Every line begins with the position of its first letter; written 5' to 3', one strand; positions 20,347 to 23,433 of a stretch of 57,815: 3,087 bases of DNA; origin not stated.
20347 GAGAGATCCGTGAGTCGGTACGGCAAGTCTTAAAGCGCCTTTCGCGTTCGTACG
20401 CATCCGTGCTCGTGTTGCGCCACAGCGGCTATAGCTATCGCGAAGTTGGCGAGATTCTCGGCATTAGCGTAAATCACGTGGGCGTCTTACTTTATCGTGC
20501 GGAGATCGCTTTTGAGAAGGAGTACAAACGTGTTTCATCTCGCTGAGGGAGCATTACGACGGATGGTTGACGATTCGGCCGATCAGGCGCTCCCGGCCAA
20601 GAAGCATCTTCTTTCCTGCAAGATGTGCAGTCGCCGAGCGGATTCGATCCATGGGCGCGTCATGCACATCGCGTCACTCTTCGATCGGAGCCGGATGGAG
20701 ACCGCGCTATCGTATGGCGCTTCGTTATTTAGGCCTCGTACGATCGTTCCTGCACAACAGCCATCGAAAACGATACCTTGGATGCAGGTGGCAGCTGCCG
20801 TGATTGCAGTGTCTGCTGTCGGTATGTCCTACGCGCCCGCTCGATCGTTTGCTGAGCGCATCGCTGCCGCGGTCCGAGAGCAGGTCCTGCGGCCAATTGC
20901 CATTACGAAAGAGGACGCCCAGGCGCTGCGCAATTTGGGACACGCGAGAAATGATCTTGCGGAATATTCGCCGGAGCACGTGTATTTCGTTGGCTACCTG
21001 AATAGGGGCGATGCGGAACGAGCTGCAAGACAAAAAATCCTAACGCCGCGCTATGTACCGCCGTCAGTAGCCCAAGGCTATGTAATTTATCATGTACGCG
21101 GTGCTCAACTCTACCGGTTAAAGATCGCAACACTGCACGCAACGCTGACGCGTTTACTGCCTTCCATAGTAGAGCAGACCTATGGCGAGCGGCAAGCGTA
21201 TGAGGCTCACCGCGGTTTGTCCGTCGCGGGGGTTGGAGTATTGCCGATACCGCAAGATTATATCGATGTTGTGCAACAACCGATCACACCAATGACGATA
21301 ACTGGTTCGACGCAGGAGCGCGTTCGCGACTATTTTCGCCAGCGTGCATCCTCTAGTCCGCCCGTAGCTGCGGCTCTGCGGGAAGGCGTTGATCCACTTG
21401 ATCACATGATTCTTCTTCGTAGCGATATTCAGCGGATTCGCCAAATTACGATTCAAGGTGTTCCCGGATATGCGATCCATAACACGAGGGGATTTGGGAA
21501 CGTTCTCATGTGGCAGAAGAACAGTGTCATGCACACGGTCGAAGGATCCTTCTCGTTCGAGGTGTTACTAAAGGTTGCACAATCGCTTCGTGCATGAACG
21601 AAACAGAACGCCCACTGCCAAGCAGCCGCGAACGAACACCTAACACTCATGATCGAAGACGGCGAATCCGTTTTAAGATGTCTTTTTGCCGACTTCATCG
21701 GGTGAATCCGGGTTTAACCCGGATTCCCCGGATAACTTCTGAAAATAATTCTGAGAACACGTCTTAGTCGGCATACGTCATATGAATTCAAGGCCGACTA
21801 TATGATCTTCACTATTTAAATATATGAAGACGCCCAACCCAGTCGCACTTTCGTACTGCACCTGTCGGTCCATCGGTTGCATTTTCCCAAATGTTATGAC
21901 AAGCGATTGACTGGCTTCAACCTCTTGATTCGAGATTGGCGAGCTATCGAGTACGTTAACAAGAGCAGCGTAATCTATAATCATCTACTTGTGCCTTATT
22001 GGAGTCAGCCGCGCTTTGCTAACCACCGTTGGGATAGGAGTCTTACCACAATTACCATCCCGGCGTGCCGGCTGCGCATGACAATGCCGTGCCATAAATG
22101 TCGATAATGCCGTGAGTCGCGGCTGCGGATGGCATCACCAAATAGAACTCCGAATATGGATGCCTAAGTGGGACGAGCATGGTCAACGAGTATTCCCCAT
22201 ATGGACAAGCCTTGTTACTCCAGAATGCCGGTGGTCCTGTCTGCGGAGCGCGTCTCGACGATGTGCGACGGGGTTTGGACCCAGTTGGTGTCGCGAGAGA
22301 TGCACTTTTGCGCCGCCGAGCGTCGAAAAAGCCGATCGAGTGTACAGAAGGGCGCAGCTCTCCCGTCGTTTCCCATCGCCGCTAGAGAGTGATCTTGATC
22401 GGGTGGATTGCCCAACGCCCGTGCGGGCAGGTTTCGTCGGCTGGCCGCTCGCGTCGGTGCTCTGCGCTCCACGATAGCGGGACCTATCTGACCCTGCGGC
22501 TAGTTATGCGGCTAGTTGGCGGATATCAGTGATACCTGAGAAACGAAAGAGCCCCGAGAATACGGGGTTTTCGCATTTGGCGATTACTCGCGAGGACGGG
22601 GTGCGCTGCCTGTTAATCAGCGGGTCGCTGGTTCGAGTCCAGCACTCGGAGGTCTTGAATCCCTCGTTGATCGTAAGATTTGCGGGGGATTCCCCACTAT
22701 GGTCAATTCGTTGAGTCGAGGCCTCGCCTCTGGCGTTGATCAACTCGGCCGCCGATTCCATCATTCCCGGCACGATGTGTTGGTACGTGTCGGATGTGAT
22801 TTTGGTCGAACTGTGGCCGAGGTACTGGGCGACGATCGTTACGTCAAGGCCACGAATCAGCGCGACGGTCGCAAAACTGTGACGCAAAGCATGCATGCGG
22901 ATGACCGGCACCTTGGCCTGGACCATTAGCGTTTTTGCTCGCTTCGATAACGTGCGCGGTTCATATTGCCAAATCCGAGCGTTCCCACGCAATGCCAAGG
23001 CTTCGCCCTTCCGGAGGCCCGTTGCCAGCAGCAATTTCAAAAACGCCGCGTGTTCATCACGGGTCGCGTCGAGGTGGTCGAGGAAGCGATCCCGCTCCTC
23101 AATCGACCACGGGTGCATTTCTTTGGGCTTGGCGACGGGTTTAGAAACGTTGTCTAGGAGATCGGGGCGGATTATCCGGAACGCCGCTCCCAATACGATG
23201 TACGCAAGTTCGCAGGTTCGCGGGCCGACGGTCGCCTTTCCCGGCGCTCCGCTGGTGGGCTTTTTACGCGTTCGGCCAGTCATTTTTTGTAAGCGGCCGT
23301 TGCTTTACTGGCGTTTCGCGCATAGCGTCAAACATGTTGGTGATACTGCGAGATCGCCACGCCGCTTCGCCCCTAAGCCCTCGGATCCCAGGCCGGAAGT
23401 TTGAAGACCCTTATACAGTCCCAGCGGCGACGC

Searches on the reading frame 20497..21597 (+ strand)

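Call 32: search_protein_families(library=pfam, max_evalue=0.001, proteins=[window:20497-21597:+])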
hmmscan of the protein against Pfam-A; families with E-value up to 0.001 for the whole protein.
window:20497-21597:+ (366 aa): 1 family
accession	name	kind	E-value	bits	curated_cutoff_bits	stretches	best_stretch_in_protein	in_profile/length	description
PF14285.11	DUF4367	-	3.9e-05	24.5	22.1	1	313-364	60-110/110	Domain of unknown function (DUF4367)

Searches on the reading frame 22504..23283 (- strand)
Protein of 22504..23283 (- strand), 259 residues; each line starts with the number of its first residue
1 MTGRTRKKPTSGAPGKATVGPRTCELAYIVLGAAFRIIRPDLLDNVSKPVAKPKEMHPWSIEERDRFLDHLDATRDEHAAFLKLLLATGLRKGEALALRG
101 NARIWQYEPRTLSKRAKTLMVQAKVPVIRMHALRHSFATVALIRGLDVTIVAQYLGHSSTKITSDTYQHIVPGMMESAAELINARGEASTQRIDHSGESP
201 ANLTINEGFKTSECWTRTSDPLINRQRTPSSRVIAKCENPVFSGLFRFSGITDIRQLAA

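Call 32: search_protein_families(library=pfam, max_evalue=0.001, proteins=[window:22504-23283:-])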
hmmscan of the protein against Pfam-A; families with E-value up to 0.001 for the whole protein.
window:22504-23283:- (259 aa): 1 family
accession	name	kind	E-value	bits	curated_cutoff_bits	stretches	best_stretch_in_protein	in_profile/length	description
PF00589.27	Phage_integrase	-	5.1e-13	49.6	27.1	1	108-170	106-168/172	Phage integrase family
